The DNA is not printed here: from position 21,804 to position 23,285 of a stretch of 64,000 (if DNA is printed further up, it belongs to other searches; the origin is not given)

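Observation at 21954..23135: Gamma subunit is a lipoprotein fusion of an EbdC-type heme-b domain and a class-I cytochrome c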

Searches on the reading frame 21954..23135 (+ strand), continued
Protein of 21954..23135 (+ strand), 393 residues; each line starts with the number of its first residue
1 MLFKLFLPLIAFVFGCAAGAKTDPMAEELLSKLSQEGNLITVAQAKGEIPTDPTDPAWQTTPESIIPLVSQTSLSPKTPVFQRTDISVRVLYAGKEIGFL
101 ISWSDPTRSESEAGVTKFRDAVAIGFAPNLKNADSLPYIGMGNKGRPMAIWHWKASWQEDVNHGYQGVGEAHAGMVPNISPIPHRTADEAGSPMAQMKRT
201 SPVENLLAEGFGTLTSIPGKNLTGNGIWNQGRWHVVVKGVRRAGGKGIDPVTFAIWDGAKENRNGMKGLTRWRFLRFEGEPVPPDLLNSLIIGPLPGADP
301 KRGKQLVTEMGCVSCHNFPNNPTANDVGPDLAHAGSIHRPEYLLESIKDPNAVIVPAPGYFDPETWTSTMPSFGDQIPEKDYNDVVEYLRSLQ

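Call 20: find_related_loci(query=A1, collection=genome_contigs, flank=8000)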
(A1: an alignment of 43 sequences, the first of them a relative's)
Query A1 (393 aa) in genome_contigs; peptide patterns used: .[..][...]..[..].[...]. (x = any residue, [..] = any of these).
600 stretches matched a pattern (row limit reached: there are more); 569 encode a relative of the query (tblastn E <= 1e-3); the best 80 are kept; 80 distinct loci.
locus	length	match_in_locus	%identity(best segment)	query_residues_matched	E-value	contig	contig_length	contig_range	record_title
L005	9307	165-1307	57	9-393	5e-147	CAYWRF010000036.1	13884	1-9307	MAG TPA_asm: uncultured Pseudomonadota bacterium isolate binchicken_co21_281 genome assembly, contig: NODE_2983_length_1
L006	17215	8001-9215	46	9-393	4e-114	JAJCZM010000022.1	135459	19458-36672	MAG: Deltaproteobacteria bacterium isolate OFTM64 OFTM64_21, whole genome shotgun sequence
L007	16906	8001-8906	32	40-393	7e-53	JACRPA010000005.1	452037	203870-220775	MAG: Rhodocyclales bacterium isolate NC_groundwater_1975_Pr3_S-0.2um_66_25 scaffold_61032, whole genome shotgun sequence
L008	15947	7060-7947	31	40-388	5e-49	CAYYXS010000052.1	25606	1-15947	MAG TPA_asm: uncultured Rhodocyclaceae bacterium isolate binchicken_co144_44 genome assembly, contig: NODE_4041_length_2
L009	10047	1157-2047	31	40-393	1e-43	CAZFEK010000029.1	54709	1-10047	MAG TPA_asm: uncultured Alcaligenaceae bacterium isolate binchicken_co16_262 genome assembly, contig: NODE_976_length_54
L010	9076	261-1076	34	31-280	2e-42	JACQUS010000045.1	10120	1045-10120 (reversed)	MAG: Chloroflexi bacterium isolate NC_groundwater_1443_Ag_S-0.65um_71_33 S_p65_S5_coassembly_k141_482896, whole genome s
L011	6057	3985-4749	34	28-278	1e-41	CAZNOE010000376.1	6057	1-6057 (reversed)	MAG TPA_asm: uncultured Bifidobacteriaceae bacterium isolate SRP119689_co1_68 genome assembly, contig: NODE_21569_length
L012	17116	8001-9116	30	40-393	5e-41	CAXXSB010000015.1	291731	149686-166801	MAG: Sulfurimonadaceae bacterium isolate 9b364b69-d344-45b3-aabe-164544d75914 genome assembly, contig: contig_15, whole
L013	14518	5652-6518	31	28-302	1e-40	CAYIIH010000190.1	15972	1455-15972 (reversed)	MAG TPA_asm: uncultured Verrucomicrobiota bacterium isolate ERP119705_co20_532 genome assembly, contig: NODE_3862_length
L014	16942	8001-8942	29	30-393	2e-40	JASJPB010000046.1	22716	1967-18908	MAG: Sulfuricellaceae bacterium isolate MAG_148 NODE_974_length_22716_cov_18.479546, whole genome shotgun sequence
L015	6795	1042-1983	29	30-393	2e-40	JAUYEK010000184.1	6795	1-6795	MAG: Sulfuricella sp. isolate C21_concoct.bin.102_sub C21_k141_188333, whole genome shotgun sequence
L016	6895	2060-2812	35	28-272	6e-40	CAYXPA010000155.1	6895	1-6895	MAG TPA_asm: uncultured Verrucomicrobiota bacterium isolate binchicken_co107_206 genome assembly, contig: NODE_23167_len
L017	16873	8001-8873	31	31-301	2e-39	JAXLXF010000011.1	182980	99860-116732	MAG: Chloroflexota bacterium isolate STL-CHL42 C2.81.fa-11, whole genome shotgun sequence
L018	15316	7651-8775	30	40-392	2e-39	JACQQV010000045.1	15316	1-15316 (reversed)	MAG: Candidatus Omnitrophota bacterium isolate NC_groundwater_1342_Ag_S-0.2um_51_121 S_p2_S4_coassembly_k141_2835095, wh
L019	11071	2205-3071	33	37-318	1e-38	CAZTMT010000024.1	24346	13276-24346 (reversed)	MAG TPA_asm: uncultured Clostridia bacterium isolate binchicken_co30_143 genome assembly, contig: NODE_1606_length_24346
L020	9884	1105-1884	37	37-275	9e-39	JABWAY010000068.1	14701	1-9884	MAG: Candidatus Brocadiia bacterium isolate MAG_16 scaffold_4560, whole genome shotgun sequence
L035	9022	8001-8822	33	36-278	6e-37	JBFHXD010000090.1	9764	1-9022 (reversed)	MAG: Candidatus Methylomirabilales bacterium isolate Mix_sand09.2021.07.Z.47 k141_795167_length_9764_cov_9.1132, whole g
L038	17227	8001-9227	28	10-393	2e-36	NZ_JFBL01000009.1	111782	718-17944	Sulfurospirillum arcachonense DSM 9755 K354DRAFT_scaffold00009.9_C, whole genome shotgun sequence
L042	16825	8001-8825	34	40-284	2e-35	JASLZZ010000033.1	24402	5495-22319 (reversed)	MAG: Nitrospinota bacterium isolate ETNP2_MAG_82 c_000000281582, whole genome shotgun sequence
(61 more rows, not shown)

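Call 30: search_solved_structures(query=L038:3972-6839:+, max_evalue=1e-20)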
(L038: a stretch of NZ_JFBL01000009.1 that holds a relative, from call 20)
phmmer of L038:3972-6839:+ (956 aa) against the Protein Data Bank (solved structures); distinct sequences matched with E-value up to 1e-20: 10.
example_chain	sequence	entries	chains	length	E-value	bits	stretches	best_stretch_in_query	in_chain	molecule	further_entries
4ydd_A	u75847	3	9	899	1.8e-98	333.8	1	49-938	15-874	DMSO reductase family type II enzyme, molybdopterin subunit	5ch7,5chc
5e7o_A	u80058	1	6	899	5.7e-98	332.1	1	49-938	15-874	DMSO reductase family type II enzyme, molybdopterin subunit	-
2ivf_A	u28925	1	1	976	6.6e-86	292.2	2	2-479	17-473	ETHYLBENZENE DEHYDROGENASE ALPHA-SUBUNIT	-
1r27_A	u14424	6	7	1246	1.8e-48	168.3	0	69-137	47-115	Respiratory nitrate reductase 1 alpha chain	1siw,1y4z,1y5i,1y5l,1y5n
1q16_A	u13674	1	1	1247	1.8e-48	168.3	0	69-137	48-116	Respiratory nitrate reductase 1 alpha chain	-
3egw_A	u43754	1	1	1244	1.9e-48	168.2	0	69-137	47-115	Respiratory nitrate reductase 1 alpha chain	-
3ir7_A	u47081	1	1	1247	3.4e-48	167.4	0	139-327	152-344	Respiratory nitrate reductase 1 alpha chain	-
3ir6_A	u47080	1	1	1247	9.1e-48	165.9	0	139-327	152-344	Respiratory nitrate reductase 1 alpha chain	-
3ir5_A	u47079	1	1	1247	1.2e-47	165.6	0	139-327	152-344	Respiratory nitrate reductase 1 alpha chain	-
7b04_B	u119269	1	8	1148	5.3e-30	107.1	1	240-535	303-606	Nitrite oxidoreductase subunit A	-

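Call 31: search_protein_families(library=ncbifam, proteins=[L038:3972-6839:+, L038:8037-9239:+, L007:4035-6794:+, L007:7947-8906:+, L038:2935-3966:+, L038:9242-9631:+, L038:9636-10196:+], max_evalue=0.00001)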
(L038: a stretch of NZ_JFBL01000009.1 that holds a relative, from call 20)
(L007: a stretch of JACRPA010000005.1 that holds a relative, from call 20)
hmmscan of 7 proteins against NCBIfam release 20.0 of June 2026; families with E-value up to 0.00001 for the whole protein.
L038:3972-6839:+ (956 aa): 22 families
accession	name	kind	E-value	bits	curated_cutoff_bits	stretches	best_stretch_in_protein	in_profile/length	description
TIGR03479.1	DMSO_red_II_alp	subfamily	5.6e-223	742.8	984.75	1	6-946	1-907/913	molybdopterin-dependent oxidoreductase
NF042978.1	EthbenzDh_ebdA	equivalog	2.2e-95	320.3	2000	2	2-475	17-470/977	ethylbenzene dehydrogenase subunit alpha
TIGR01580.1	narG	equivalog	4.7e-64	216.6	1084.15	4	139-372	151-392/1235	nitrate reductase subunit alpha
TIGR02166.1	dmsA_ynfE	subfamily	7.1e-56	189.7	777.7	3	60-318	38-299/794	DMSO/selenate family reductase complex A subunit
TIGR01591.1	Fdh-alpha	equivalog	7.1e-37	126.8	666.25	1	72-318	3-238/672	formate dehydrogenase subunit alpha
NF041884.1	selenate_YnfF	exception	1.8e-34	118.8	1650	1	68-317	47-298/798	selenate/tellurate reductase subunit YnfF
NF041885.1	selenate_YnfE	exception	3.7e-31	107.7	1675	1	70-317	52-305/805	selenate/tellurate reductase subunit YnfE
NF012032.0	PRK15488.1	equivalog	1.5e-30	105.9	694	1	98-318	67-281/759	thiosulfate reductase PhsA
NF011566.1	PRK14990.1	exception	4.2e-30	104.4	1600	1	72-318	64-319/814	dimethylsulfoxide reductase subunit A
NF047855.1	AssmNtatRedNasC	equivalog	1.7e-26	92.7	1100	1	61-339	14-283/708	assimilatory nitrate reductase catalytic subunit NasC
TIGR01553.1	formate-DH-alph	equivalog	1.4e-22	79.3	814.2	1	72-327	49-313/1009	formate dehydrogenase-N subunit alpha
TIGR00509.1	bisC_fam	subfamily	6.9e-22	77.5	1017.55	2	421-671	282-512/772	molybdopterin guanine dinucleotide-containing S/N-oxide reductase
NF041714.1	arsenate_red_ArrA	equivalog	1.7e-20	72.7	1600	2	4-319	3-297/848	arsenate respiratory reductase molybdopterin-containing subunit ArrA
NF011682.0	PRK15102.1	equivalog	4.4e-17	61.4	909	1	416-669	330-568/829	trimethylamine-N-oxide reductase TorA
NF011567.1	PRK14991.1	equivalog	1e-16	59.9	1750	2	113-159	140-186/1022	tetrathionate reductase subunit TtrA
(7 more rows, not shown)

L038:8037-9239:+ (401 aa): 3 families
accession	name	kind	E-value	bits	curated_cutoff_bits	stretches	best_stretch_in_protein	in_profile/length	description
TIGR03477.1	DMSO_red_II_gam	subfamily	6.3e-24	84.5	169.85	2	27-151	4-118/206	DMSO reductase family type II enzyme, heme b subunit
TIGR02603.1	CxxCH_TIGR02603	domain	5.2e-10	39.5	68.15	1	292-355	1-61/134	putative heme-binding domain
NF042980.1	EthbenzDh_ebdC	equivalog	6.2e-09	35.6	400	0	196-266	130-204/214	ethylbenzene dehydrogenase subunit gamma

L007:4035-6794:+ (920 aa): 23 families
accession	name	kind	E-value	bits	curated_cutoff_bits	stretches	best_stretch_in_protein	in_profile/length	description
TIGR03479.1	DMSO_red_II_alp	subfamily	6.6e-293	974.2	984.75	1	4-917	1-912/913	molybdopterin-dependent oxidoreductase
NF042978.1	EthbenzDh_ebdA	equivalog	4.3e-123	412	2000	2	4-456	21-468/977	ethylbenzene dehydrogenase subunit alpha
TIGR01580.1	narG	equivalog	1.2e-68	231.8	1084.15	4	132-328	151-360/1235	nitrate reductase subunit alpha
TIGR02166.1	dmsA_ynfE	subfamily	5.6e-64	216.5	777.7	3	57-306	42-296/794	DMSO/selenate family reductase complex A subunit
NF041884.1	selenate_YnfF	exception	2.9e-44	151.2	1650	2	64-305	50-295/798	selenate/tellurate reductase subunit YnfF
NF041885.1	selenate_YnfE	exception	5.6e-44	150.1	1675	2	65-305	53-302/805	selenate/tellurate reductase subunit YnfE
TIGR01591.1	Fdh-alpha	equivalog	7.2e-42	143.3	666.25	1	65-309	3-238/672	formate dehydrogenase subunit alpha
NF012032.0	PRK15488.1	equivalog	1.2e-38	132.7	694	1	53-308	36-280/759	thiosulfate reductase PhsA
NF011566.1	PRK14990.1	exception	8.4e-38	129.9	1600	2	66-306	65-316/814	dimethylsulfoxide reductase subunit A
NF047855.1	AssmNtatRedNasC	equivalog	3.9e-30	104.7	1100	1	52-310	12-264/708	assimilatory nitrate reductase catalytic subunit NasC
TIGR00509.1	bisC_fam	subfamily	4.1e-30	104.7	1017.55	2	784-867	623-708/772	molybdopterin guanine dinucleotide-containing S/N-oxide reductase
TIGR01553.1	formate-DH-alph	equivalog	2.9e-23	81.6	814.2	1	65-318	49-313/1009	formate dehydrogenase-N subunit alpha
NF041714.1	arsenate_red_ArrA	equivalog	7.3e-22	77.3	1600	1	57-307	47-294/848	arsenate respiratory reductase molybdopterin-containing subunit ArrA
NF011567.1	PRK14991.1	equivalog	7e-21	73.7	1750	1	106-152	140-186/1022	tetrathionate reductase subunit TtrA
NF011682.0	PRK15102.1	equivalog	2.5e-20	72.2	909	1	784-867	678-764/829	trimethylamine-N-oxide reductase TorA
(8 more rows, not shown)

L007:7947-8906:+ (320 aa): 2 families
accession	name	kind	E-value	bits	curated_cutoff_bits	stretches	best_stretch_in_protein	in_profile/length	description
TIGR03477.1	DMSO_red_II_gam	subfamily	2.8e-40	137.8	169.85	1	22-209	4-206/206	DMSO reductase family type II enzyme, heme b subunit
NF042980.1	EthbenzDh_ebdC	equivalog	5.8e-16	58.6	400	1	64-202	57-204/214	ethylbenzene dehydrogenase subunit gamma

L038:2935-3966:+ (344 aa): 2 families
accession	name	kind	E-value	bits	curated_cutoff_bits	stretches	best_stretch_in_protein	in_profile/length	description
NF008557.0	PRK11493.1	equivalog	1.5e-20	73.4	250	1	205-343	144-278/281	3-mercaptopyruvate sulfurtransferase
NF040901.1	SeO3_TeO2_ExtH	equivalog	4.4e-10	39.1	200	0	208-335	215-347/430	selenite/tellurite reduction operon rhodanese-like protein ExtH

L038:9242-9631:+ (130 aa): 0 families

L038:9636-10196:+ (187 aa): 2 families
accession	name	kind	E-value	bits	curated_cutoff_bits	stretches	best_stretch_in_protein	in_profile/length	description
NF003442.0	PRK04976.1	equivalog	1.2e-10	41.7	132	1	3-184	9-210/211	molecular chaperone TorD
TIGR03482.1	DMSO_red_II_cha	subfamily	2.1e-06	27.9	152.3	0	59-184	56-194/197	DMSO reductase family type II enzyme chaperone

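Call 44: predict_structure(alignment_id=A1)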
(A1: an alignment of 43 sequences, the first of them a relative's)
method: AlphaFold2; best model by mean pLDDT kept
length: 393 residues; sequences in the alignment: 43
mean_pLDDT: 84.6   pTM: 0.85
mean pLDDT of the five models: 84.6, 82.9, 81.7, 81.7, 80.6
residues with pLDDT >= 90: 226; 70-90: 94; 50-70: 51; < 50: 22
segments of 3 or more residues with pLDDT < 50: 175-195
pLDDT, mean of each block of 10 residues (from residue 1): 56 55 92 97 97 97 96 71 95 96 93 66 94 91 91 91 68 48 39 53 91 83 96 97 82 92 82 95 95 95 96 90 78 93 92 80 87 91 97 94
secondary structure, 60 per line:
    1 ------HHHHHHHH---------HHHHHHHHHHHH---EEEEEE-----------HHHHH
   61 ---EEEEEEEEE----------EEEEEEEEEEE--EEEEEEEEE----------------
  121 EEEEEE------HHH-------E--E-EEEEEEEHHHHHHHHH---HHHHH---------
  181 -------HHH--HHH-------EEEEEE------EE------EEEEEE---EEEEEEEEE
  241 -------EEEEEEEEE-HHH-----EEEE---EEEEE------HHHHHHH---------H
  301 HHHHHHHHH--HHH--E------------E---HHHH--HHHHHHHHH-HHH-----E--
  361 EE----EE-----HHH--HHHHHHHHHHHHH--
elements in order: H7-14 H24-35 E39-44 H56-60 E64-72 E83-93 E96-104 E121-126 E148-154 H155-163 H167-171 E203-208 E223-228 E232-240 E248-256 E266-269 E273-277 H284-290 H300-309 H334-337 H340-348 H379-391

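Call 49: fold_search(model_id=the predicted structure, library=pdb)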
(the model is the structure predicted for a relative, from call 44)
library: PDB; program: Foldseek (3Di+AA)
matches with E <= 10: 1080; with E <= 0.001: 8
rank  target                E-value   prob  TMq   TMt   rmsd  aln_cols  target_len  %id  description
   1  7b04_C                3.3e-15  1.00  0.50  0.65   6.7       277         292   23  Structure of Nitrite oxidoreductase (Nxr) from the anammox bacterium Kuenenia stuttgartiensis. (released 2021-07-14)
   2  7b04_O                7.1e-15  1.00  0.47  0.62   6.9       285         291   23  Structure of Nitrite oxidoreductase (Nxr) from the anammox bacterium Kuenenia stuttgartiensis. (released 2021-07-14)
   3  2ivf_C                9.1e-13  1.00  0.43  0.75   3.5       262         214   18  Ethylbenzene dehydrogenase from Aromatoleum aromaticum (released 2006-09-14)
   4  4jpq_A                1.9e-06  1.00  0.35  0.58   5.7       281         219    8  Crystal structure of a putative carbohydrate-binding protein (BACUNI_03838) from Bacteroides uniformis ATCC 8492 at 2. (released 2013-04-17)
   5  7nwo                  1.4e-05  1.00  0.31  0.58   7.6       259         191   11  A carbohydrate binding module family 9 (CBM9) from Caldicellulosiruptor kristjanssonii in complex with glucose (released 2021-07-07)
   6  4jpq_B                1.5e-05  1.00  0.33  0.55   6.1       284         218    8  Crystal structure of a putative carbohydrate-binding protein (BACUNI_03838) from Bacteroides uniformis ATCC 8492 at 2. (released 2013-04-17)
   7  1i82_A                1.8e-05  1.00  0.31  0.59   8.0       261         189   13  FAMILY 9 CARBOHYDRATE-BINDING MODULE FROM THERMOTOGA MARITIMA XYLANASE 10A WITH CELLOBIOSE (released 2001-06-13)
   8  7nwn                  3.1e-05  1.00  0.33  0.62   5.8       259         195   11  A carbohydrate binding module family 9 (CBM9) from Caldicellulsiruptor kristjanssonii (released 2021-07-07)
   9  4ybh_A                1.4e-02  0.13  0.13  0.16  25.0       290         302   15  Crystal structure of the human RAGE ectodomain (VC1C2 fragment) in complex with human S100A6 (released 2016-03-02)
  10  4of5_B                1.7e-02  0.10  0.12  0.20  24.5       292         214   11  Refinement of RAGE-DNA complex in 3S59 without DNA (released 2014-04-23)
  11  4ofv_B                2.2e-02  0.11  0.13  0.22  24.9       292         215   11  Refinement of RAGE-DNA complex in 3S58 without DNA (released 2014-04-23)
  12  1t5r_H                2.6e-02  0.08  0.12  0.16  19.5       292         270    7  STRUCTURE OF THE PANTON-VALENTINE LEUCOCIDIN S COMPONENT FROM STAPHYLOCOCCUS AUREUS (released 2004-08-24)
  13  10pa                  3.3e-02  0.20  0.16  0.18  13.9       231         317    9  Crystal structure of SdrD A2-A3 domains from Staphylococcus aureus JH1 (released 2026-02-11)
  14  1t5r_C                4.0e-02  0.04  0.10  0.13  20.0       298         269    6  STRUCTURE OF THE PANTON-VALENTINE LEUCOCIDIN S COMPONENT FROM STAPHYLOCOCCUS AUREUS (released 2004-08-24)
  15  1z7z_I                4.7e-02  0.06  0.11  0.10  36.5       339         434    8  Cryo-em structure of human coxsackievirus A21 complexed with five domain icam-1kilifi (released 2005-08-02)
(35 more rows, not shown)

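Call 63: find_encoding_contigs(protein=P0037, flank=9000, max_places=2)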
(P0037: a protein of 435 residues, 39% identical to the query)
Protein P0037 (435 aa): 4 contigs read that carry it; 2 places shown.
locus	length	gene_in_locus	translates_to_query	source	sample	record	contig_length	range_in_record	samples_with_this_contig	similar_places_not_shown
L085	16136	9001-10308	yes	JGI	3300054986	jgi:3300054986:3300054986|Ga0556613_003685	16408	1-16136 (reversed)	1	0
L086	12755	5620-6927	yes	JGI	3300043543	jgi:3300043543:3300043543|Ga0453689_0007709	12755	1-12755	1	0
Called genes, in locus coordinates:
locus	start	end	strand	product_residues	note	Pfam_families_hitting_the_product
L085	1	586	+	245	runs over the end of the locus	PF02613:Nitrate_red_del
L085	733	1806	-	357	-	PF00296:Bac_luciferase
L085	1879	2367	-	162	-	PF00903:Glyoxalase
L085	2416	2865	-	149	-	PF00903:Glyoxalase, PF12681:Glyoxalase_2 (faint), PF13669:Glyoxalase_4, PF18029:Glyoxalase_6, PF22677:Ble-like_N (weak)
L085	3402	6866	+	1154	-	PF00384:Molybdopterin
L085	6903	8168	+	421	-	PF13187:Fer4_9 (faint), PF12797:Fer4_2 (faint), PF12837:Fer4_6 (faint), PF13247:Fer4_11, PF12838:Fer4_7, PF13237:Fer4_10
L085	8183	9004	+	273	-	PF02613:Nitrate_red_del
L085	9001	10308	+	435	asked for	PF09459:EB_dh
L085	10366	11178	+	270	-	PF13938:DUF4213, PF04016:DUF364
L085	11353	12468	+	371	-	PF04055:Radical_SAM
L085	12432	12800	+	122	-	PF02482:Ribosomal_S30AE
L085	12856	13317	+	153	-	PF00571:CBS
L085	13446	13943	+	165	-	PF01980:TrmO_N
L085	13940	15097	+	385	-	PF00070:Pyr_redox (faint), PF00890:FAD_binding_2 (faint), PF01266:DAO, PF01494:FAD_binding_3 (faint), PF01946:Thi4 (faint), PF07992:Pyr_redox_2 (faint), PF13450:NAD_binding_8 (faint)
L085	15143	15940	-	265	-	PF09339:HTH_IclR, PF12802:MarR_2 (weak), PF01614:IclR_C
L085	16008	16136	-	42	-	?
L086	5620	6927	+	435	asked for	PF09459:EB_dh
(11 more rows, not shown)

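Call 64: find_encoding_contigs(protein=P0038, flank=9000, max_places=2)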
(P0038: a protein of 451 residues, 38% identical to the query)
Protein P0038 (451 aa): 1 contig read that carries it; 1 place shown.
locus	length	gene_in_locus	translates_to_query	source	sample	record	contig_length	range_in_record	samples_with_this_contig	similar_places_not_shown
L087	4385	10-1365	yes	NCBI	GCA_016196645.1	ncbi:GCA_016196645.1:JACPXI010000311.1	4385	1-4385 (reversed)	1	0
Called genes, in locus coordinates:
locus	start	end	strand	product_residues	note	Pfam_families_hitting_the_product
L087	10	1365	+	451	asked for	PF09459:EB_dh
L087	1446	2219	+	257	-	PF00202:Aminotran_3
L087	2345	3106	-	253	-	PF05742:TANGO2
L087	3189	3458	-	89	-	-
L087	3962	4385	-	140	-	PF13452:FAS1_DH_region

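Call 65: find_encoding_contigs(protein=P0001, flank=2000, max_places=3)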
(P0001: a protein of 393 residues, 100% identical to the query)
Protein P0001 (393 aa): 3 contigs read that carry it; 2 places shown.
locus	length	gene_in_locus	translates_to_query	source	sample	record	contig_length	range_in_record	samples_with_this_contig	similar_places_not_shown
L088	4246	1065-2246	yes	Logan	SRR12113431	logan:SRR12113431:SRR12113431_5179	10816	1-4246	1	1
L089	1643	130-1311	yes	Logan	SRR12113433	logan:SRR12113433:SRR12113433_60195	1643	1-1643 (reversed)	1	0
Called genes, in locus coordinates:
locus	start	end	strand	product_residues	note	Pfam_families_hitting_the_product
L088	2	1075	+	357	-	?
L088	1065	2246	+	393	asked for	PF09459:EB_dh, PF00034:Cytochrom_C, PF13442:Cytochrome_CBB3 (weak)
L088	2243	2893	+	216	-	PF02613:Nitrate_red_del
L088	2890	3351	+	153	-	PF01814:Hemerythrin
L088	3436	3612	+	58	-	PF02416:TatA_B_E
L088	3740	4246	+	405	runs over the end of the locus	PF03453:MoeA_N, PF00994:MoCF_biosynth, PF03454:MoeA_C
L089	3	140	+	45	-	?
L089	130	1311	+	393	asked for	PF09459:EB_dh, PF00034:Cytochrom_C, PF13442:Cytochrome_CBB3 (weak)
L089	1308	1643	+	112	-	?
